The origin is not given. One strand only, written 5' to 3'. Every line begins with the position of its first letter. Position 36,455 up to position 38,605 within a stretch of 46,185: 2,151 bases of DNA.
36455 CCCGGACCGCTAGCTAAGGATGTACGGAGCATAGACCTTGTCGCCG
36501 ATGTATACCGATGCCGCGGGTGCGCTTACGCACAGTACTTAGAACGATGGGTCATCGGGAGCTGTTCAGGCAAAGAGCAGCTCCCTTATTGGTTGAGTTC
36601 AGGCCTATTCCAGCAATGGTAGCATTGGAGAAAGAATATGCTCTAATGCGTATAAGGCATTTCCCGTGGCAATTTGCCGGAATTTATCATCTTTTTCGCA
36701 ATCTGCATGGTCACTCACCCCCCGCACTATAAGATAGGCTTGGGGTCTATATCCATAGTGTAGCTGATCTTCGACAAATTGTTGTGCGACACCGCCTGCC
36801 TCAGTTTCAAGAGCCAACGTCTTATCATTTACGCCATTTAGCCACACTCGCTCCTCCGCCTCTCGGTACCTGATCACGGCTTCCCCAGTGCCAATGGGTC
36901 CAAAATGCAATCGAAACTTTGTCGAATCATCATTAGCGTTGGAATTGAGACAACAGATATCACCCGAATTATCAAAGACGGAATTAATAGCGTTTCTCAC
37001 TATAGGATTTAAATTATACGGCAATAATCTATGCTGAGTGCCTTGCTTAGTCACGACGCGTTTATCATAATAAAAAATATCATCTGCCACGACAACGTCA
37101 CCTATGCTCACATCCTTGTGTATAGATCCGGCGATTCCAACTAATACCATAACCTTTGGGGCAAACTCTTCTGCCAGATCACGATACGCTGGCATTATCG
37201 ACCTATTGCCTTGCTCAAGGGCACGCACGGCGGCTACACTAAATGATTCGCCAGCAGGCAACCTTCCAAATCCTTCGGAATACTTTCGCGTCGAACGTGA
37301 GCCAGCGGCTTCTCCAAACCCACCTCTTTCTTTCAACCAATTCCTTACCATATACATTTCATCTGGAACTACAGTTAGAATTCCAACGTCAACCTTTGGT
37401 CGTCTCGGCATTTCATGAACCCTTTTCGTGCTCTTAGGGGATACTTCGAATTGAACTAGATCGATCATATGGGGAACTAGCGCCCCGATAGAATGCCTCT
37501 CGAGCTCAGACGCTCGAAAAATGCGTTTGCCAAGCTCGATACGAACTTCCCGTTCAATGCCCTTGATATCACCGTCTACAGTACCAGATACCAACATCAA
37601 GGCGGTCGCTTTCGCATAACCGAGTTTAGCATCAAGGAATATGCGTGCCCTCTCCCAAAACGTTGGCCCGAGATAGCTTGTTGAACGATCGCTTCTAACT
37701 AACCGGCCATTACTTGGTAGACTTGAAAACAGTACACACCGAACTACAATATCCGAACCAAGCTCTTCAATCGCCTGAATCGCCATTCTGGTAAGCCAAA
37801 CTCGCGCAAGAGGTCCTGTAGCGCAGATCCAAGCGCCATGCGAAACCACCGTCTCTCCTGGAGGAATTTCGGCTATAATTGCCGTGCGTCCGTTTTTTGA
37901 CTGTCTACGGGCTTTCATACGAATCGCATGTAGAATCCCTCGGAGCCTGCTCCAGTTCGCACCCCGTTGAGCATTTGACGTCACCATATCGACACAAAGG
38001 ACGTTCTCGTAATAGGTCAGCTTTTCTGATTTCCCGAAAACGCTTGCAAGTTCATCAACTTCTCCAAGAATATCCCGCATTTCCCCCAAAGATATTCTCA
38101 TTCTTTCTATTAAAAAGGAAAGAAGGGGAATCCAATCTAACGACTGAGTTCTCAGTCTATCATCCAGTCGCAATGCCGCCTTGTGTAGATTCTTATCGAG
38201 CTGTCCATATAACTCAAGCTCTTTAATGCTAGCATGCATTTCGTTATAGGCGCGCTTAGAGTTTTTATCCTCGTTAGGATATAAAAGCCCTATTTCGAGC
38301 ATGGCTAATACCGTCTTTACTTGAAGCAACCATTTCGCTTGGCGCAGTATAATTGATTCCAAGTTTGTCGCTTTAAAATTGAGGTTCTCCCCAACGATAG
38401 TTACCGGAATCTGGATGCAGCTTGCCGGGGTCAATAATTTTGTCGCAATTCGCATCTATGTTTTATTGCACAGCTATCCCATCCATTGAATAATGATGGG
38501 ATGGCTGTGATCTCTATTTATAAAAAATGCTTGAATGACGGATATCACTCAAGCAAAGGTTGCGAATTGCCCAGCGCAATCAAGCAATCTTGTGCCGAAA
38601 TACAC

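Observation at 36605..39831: Co-directional cassette ending in an unknown-domain::PNP-nucleosidase fusion: candidate undescribed anti-phage (abortive infection) system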

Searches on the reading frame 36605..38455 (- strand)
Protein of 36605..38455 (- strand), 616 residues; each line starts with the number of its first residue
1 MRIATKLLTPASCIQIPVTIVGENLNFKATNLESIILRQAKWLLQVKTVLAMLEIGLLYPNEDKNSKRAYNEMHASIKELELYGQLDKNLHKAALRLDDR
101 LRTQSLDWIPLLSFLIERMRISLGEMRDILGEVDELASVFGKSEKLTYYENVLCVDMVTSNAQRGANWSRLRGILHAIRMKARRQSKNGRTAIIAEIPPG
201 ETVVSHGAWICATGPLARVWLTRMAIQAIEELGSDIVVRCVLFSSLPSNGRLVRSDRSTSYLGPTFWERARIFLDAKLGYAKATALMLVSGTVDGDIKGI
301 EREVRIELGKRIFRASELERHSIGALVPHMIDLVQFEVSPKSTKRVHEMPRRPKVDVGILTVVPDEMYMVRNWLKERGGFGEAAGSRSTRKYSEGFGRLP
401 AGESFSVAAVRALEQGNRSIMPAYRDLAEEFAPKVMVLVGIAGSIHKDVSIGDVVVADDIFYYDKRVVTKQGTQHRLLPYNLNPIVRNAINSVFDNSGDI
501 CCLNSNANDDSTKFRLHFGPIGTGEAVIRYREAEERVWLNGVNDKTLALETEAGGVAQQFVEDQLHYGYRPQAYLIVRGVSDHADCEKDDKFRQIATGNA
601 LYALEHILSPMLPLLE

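Call 3: search_protein_families(library=pfam, proteins=[window:36605-38455:-], max_evalue=0.1)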
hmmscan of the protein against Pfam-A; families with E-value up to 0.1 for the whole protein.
window:36605-38455:- (616 aa): 2 families
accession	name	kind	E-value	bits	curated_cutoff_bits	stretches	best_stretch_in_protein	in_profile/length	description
PF01048.26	PNP_UDP_1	-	3.2e-14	53.3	25.1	1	427-608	64-232/233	Phosphorylase superfamily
PF14061.12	Mtf2_C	-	0.058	14.1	27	0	389-417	9-37/48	Polycomb-like MTF2 factor 2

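Call 4: search_protein_families(library=padloc, proteins=[window:36605-38455:-], max_evalue=0.1)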
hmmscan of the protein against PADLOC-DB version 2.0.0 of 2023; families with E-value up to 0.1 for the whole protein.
window:36605-38455:- (616 aa): 2 families
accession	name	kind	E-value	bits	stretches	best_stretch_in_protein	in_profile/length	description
PDLC04726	PDC-M60C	-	3.1e-18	63.9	1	402-604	193-394/407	-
PDLC00759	Effector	-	1.6e-14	51.3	1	427-600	312-490/506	PN-superfamily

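Call 5: search_protein_families(library=ncbifam, proteins=[window:36605-38455:-], max_evalue=0.1)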
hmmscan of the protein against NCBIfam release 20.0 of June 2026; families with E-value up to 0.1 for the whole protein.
window:36605-38455:- (616 aa): 9 families
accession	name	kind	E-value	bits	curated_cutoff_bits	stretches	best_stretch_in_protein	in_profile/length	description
NF004079.0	PRK05584.1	equivalog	9.4e-15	54.7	169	1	427-612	62-227/232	5'-methylthioadenosine/adenosylhomocysteine nucleosidase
NF011286.0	PRK14697.1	equivalog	2.8e-06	27.1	260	1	427-608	63-221/233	bifunctional 5'-methylthioadenosine/S-adenosylhomocysteine nucleosidase/phosphatase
NF005213.0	PRK06698.1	equivalog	1.3e-05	24.2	768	1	428-608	64-221/459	bifunctional 5'-methylthioadenosine/S-adenosylhomocysteine nucleosidase/phosphatase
TIGR01704.1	MTA_SAH-Nsdase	equivalog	2.2e-05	24.1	73.8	1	427-595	61-210/229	5'-methylthioadenosine/S-adenosylhomocysteine nucleosidase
TIGR03664.1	fut_nucase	equivalog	5.4e-05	23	124.7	1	359-523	3-152/228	futalosine hydrolase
NF005221.0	PRK06714.1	equivalog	0.00043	19.9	218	1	426-597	62-214/236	S-adenosylhomocysteine nucleosidase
TIGR03468.1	HpnG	hypoth_equivalog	0.0038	16.8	187.1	1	419-479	33-92/212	hopanoid-associated phosphorylase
NF004489.0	PRK05819.1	subfamily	0.0047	16.2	230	1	413-459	63-109/236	DeoD-type purine-nucleoside phosphorylase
NF009914.0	PRK13374.1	subfamily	0.047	13.3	338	1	420-479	70-128/235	DeoD-type purine-nucleoside phosphorylase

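Call 7: find_homologous_proteins(query=window:36605-38455:-)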
Query window:36605-38455:- (616 aa): 4 proteins with E <= 0.001 among 8000 candidates.
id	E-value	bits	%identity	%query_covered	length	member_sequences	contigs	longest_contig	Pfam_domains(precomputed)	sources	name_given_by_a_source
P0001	0.0e+0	1387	100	100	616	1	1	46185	PF01048.27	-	-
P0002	1.6e-70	257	49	42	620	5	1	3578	PF01048.27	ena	-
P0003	2.3e-67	246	48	42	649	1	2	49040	PF01048.27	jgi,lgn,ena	jgi:adenosylhomocysteine nucleosidase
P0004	2.9e-65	239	37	65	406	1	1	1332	PF01048.27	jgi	jgi:adenosylhomocysteine nucleosidase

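Call 11: find_encoding_contigs(protein=P0003, flank=10000, max_places=4)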
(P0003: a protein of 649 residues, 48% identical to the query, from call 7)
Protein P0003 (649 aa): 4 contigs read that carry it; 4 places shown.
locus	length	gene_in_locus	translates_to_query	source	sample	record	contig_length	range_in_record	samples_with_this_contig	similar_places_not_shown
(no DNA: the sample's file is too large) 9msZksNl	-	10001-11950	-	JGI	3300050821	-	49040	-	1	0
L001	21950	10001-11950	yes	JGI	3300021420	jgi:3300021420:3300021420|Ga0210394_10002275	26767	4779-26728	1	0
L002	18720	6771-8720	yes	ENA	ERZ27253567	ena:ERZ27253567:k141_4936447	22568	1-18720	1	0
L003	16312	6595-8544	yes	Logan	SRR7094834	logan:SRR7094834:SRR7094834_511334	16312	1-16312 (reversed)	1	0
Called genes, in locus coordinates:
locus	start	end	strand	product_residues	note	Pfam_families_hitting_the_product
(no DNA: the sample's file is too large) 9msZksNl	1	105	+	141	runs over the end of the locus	-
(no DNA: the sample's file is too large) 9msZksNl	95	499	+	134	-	-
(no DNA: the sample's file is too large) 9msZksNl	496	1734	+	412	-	PF00589:Phage_integrase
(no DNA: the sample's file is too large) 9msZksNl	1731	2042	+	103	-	PF11171:DUF2958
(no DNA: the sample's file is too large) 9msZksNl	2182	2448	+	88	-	-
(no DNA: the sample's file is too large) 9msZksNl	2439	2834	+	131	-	-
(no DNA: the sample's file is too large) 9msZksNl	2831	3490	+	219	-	-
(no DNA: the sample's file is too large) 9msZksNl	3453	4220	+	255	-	PF00899:ThiF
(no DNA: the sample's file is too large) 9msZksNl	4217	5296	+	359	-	PF02195:ParB_N, PF05063:MT-A70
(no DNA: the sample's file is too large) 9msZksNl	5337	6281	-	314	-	PF14022:DUF4238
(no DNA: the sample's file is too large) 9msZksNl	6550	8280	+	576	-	PF03235:GmrSD_N, PF07510:GmrSD_C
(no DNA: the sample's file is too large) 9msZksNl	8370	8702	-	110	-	-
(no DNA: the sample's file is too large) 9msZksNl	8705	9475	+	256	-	PF13023:HD_3, PF12917:YfbR-like (weak), PF01966:HD (weak)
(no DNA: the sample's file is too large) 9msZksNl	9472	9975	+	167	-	PF13189:Cytidylate_kin2 (faint), PF13238:AAA_18, PF13671:AAA_33 (faint)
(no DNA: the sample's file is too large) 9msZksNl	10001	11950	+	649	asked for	PF01048:PNP_UDP_1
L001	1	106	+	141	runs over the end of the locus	-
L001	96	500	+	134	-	-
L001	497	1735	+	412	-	PF00589:Phage_integrase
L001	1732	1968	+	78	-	-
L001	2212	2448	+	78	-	-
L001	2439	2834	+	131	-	-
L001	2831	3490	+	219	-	-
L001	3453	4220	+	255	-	PF00899:ThiF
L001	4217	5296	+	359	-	PF02195:ParB_N, PF05063:MT-A70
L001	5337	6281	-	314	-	PF14022:DUF4238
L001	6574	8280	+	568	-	PF03235:GmrSD_N, PF07510:GmrSD_C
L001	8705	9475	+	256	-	PF13023:HD_3, PF12917:YfbR-like (weak), PF01966:HD (weak)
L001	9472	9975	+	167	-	PF13189:Cytidylate_kin2 (faint), PF13238:AAA_18, PF13671:AAA_33 (faint)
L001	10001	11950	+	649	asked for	PF01048:PNP_UDP_1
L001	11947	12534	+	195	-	-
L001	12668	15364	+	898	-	PF00270:DEAD, PF04851:ResIII, PF18766:SWI2_SNF2, PF00271:Helicase_C (weak), PF08463:EcoEI_R_C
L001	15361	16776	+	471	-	PF12161:HsdM_N, PF02384:N6_Mtase, PF01170:UPF0020, PF20473:MmeI_Mtase (weak), PF07669:Eco57I (weak)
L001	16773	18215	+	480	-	PF01420:Methylase_S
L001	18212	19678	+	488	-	PF28123:DUF8370, PF28130:DUF8371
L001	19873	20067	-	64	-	-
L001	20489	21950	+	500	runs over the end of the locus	?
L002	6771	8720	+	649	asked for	PF01048:PNP_UDP_1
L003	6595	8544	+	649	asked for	PF01048:PNP_UDP_1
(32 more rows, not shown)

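Call 12: find_encoding_contigs(protein=P0001, flank=10000, max_places=4)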
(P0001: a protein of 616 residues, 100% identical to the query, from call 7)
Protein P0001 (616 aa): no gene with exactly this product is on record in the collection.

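Call 18: find_encoding_contigs(protein=P0002, flank=10000, max_places=4)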
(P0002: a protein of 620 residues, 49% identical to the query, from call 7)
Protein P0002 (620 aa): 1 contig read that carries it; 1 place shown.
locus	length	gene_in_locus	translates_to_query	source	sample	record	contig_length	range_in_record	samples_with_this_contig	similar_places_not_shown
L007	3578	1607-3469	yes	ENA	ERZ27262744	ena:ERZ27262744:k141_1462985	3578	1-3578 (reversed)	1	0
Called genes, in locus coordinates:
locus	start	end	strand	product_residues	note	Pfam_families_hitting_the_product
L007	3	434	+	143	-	?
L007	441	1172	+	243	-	PF02749:QRPTase_N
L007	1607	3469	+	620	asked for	PF01048:PNP_UDP_1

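Call 19: find_encoding_contigs(protein=P0004, flank=10000, max_places=4)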
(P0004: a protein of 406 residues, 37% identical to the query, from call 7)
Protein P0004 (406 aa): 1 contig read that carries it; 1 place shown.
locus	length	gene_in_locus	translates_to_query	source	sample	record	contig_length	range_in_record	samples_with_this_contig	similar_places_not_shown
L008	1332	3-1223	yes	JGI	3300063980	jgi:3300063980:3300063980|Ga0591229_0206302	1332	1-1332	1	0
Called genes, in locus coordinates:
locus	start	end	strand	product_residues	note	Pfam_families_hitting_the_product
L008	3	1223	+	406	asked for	PF01048:PNP_UDP_1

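Call 27: predict_structure(protein=window:36605-38455:-)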
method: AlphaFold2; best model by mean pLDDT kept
length: 616 residues; sequences in the alignment: 1
mean_pLDDT: 32.4   pTM: 0.19
mean pLDDT of the five models: 32.4, 26.9, 24.9, 24.5, 24.3
residues with pLDDT >= 90: 0; 70-90: 0; 50-70: 0; < 50: 616
segments of 3 or more residues with pLDDT < 50: 1-616
pLDDT, mean of each block of 10 residues (from residue 1): 26 26 30 35 40 39 43 40 37 33 33 35 37 33 32 30 31 34 30 27 26 31 37 32 27 25 30 29 29 27 33 35 30 23 23 23 30 40 35 38 37 39 39 27 24 26 30 28 33 32 32 33 32 31 25 38 39 32 35 39 43 43
secondary structure, 60 per line:
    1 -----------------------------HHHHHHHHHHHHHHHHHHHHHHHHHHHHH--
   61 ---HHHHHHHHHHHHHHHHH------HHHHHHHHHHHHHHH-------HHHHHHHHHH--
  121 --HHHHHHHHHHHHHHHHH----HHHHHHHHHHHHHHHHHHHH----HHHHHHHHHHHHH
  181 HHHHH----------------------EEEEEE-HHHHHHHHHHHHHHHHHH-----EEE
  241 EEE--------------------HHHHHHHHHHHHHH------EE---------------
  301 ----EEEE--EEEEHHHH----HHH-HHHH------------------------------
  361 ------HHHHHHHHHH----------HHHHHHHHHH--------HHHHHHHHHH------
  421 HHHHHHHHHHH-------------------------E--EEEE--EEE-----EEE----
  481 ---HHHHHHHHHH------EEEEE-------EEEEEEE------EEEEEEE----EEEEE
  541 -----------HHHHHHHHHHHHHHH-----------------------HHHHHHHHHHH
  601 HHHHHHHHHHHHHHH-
elements in order: H30-58 H64-80 H87-101 H109-118 H123-139 H144-163 H168-185 E208-213 H215-232 E238-243 H264-277 E305-308 E311-314 H315-318 H327-330 H367-376 H387-396 H405-414 H421-431 E460-463 E466-468 E474-476 H484-493 E500-504 E512-518 E525-531 E536-540 H552-566 H590-615

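Call 36: find_homologous_proteins(query=A1, max_evalue=1e-20)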
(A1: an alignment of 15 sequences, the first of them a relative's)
Query A1 (15 sequences) (616 aa, profile of the alignment): 4 proteins with E <= 1e-20 among 8000 candidates.
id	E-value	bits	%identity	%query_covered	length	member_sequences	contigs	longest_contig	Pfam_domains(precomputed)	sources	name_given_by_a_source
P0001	4.3e-227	774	100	100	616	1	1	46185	PF01048.27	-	-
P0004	8.6e-132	459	37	65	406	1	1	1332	PF01048.27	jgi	jgi:adenosylhomocysteine nucleosidase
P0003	9.4e-123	429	48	42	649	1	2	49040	PF01048.27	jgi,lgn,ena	jgi:adenosylhomocysteine nucleosidase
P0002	6.5e-122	426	49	42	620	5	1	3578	PF01048.27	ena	-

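Call 38: find_related_loci(query=A1, collection=genome_contigs, flank=10000)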
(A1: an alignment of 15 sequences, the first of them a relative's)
Query A1 (616 aa) in genome_contigs; peptide patterns used: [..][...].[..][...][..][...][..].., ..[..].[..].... (x = any residue, [..] = any of these).
298 stretches matched a pattern; 87 encode a relative of the query (tblastn E <= 1e-3); the best 80 are kept; 80 distinct loci.
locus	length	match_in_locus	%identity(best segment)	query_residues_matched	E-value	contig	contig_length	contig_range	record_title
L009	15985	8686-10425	36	32-609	4e-113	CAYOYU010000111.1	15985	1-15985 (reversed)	MAG TPA_asm: uncultured Syntrophorhabdaceae bacterium isolate binchicken_co232_11 genome assembly, contig: NODE_7189_len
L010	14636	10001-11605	35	70-608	1e-101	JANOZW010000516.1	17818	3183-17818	MAG: Ferruginibacter sp. isolate VAR_79_metabat_38 VAR_79_k141_4692562, whole genome shotgun sequence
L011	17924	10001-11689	34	35-608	1e-101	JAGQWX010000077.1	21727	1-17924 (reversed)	MAG: Saprospiraceae bacterium isolate HKST-UBA24 NODE_77_length_21727_cov_8.939122, whole genome shotgun sequence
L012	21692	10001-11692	34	35-608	4e-101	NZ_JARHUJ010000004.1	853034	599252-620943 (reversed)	Paraflavitalea sp. CAU 1676 contig4, whole genome shotgun sequence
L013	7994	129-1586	34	111-608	2e-93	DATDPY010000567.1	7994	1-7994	MAG TPA_asm: Cyclobacteriaceae bacterium isolate SMAG_U7933 k141_3138182, whole genome shotgun sequence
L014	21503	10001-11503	35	127-614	1e-84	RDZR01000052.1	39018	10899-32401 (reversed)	MAG: Verrucomicrobia bacterium isolate PH2015_04D_52_11 PH2015_04D_scaffold_117, whole genome shotgun sequence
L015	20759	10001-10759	52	356-608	7e-78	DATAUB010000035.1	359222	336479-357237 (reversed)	MAG TPA_asm: Bryobacteraceae bacterium isolate SMAG_U5561 k141_1236619, whole genome shotgun sequence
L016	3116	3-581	51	417-608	2e-57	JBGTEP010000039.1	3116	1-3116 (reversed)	MAG: Chryseolinea sp. isolate JTS-RE170 k141_11001705, whole genome shotgun sequence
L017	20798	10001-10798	37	336-608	2e-42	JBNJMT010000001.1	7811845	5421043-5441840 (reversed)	Spirillospora sp. CA-253888 MDNA_WGS_139_1, whole genome shotgun sequence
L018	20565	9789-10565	37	356-615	1e-42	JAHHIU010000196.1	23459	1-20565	Streptomyces hayashii strain IBSBF 2953 sequence0196, whole genome shotgun sequence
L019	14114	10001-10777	36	356-615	4e-42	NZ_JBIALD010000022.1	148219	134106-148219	Streptomyces sp. NPDC005017 NPDC005017_3_C5.ctg-0022, whole genome shotgun sequence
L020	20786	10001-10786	35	354-616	6e-42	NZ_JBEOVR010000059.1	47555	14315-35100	Streptomyces sp. NPDC002764 NPDC002764_13_F9.ctg-0059, whole genome shotgun sequence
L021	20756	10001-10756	39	351-612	3e-41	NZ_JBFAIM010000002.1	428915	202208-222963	Nonomuraea sp. NPDC050643 NPDC050643_119_H10.ctg-0002, whole genome shotgun sequence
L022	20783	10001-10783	38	348-615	2e-40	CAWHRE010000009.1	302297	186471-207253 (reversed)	MAG: uncultured Actinomycetota bacterium isolate MFD06714.bin.2.140 genome assembly, contig: contig_96007, whole genome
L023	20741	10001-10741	35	354-608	1e-40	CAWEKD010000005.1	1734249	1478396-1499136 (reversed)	MAG: uncultured Actinomycetota bacterium isolate MFD08691.bin.1.35 genome assembly, contig: contig_23653, whole genome s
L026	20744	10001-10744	38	354-616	5e-39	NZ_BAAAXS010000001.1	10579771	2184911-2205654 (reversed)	Nonomuraea salmonea strain JCM 3324 sequence1, whole genome shotgun sequence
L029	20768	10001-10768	38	351-616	3e-38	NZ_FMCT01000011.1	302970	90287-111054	Micromonospora carbonacea strain DSM 43168, whole genome shotgun sequence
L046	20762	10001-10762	38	352-614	1e-36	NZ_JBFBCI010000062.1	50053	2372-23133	Sphaerisporangium sp. NPDC051017 NPDC051017_149_C1.ctg-0062, whole genome shotgun sequence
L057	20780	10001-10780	36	356-615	5e-35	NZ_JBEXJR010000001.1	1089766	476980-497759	Streptomyces sp. NPDC004732 NPDC004732_9_A7.ctg-0001, whole genome shotgun sequence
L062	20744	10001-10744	37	356-612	4e-34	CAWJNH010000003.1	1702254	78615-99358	MAG: uncultured Actinomycetota bacterium isolate MFD01213.bin.2.165 genome assembly, contig: contig_2869, whole genome s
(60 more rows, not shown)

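Call 43: search_protein_families(library=pfam, proteins=[L012:7766-9950:+, L009:6394-8690:+, L014:7403-9700:+, L015:7694-10000:+, L001:10001-11150:+, L007:1607-2680:+], max_evalue=1)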
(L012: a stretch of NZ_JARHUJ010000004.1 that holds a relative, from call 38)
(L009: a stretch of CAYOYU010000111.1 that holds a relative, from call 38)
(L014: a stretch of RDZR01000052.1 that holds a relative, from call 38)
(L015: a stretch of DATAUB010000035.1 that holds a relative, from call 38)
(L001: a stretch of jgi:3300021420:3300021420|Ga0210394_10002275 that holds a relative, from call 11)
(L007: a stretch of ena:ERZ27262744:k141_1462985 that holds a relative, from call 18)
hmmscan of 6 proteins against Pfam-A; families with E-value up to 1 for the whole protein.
L012:7766-9950:+ (728 aa): 2 families
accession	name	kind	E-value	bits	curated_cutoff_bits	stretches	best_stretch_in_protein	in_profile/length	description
PF00156.33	Pribosyltran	-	0.00051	19.8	26.3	1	72-115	81-124/158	Phosphoribosyl transferase domain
PF10652.14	DUF2480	-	0.14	12.5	25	1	159-190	30-61/165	Protein of unknown function (DUF2480)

L009:6394-8690:+ (765 aa): 2 families
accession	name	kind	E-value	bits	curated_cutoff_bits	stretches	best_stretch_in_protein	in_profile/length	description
PF00156.33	Pribosyltran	-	0.0064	16.3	26.3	1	73-100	81-108/158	Phosphoribosyl transferase domain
PF03880.21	DbpA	-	0.15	12.6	25.6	1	653-675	11-33/72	DbpA RNA binding domain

L014:7403-9700:+ (766 aa): 1 family
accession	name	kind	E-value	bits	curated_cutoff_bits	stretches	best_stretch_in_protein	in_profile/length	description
PF00156.33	Pribosyltran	-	0.0021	17.9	26.3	1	73-124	80-131/158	Phosphoribosyl transferase domain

L015:7694-10000:+ (769 aa): 0 families

L001:10001-11150:+ (383 aa): 0 families

L007:1607-2680:+ (358 aa): 0 families
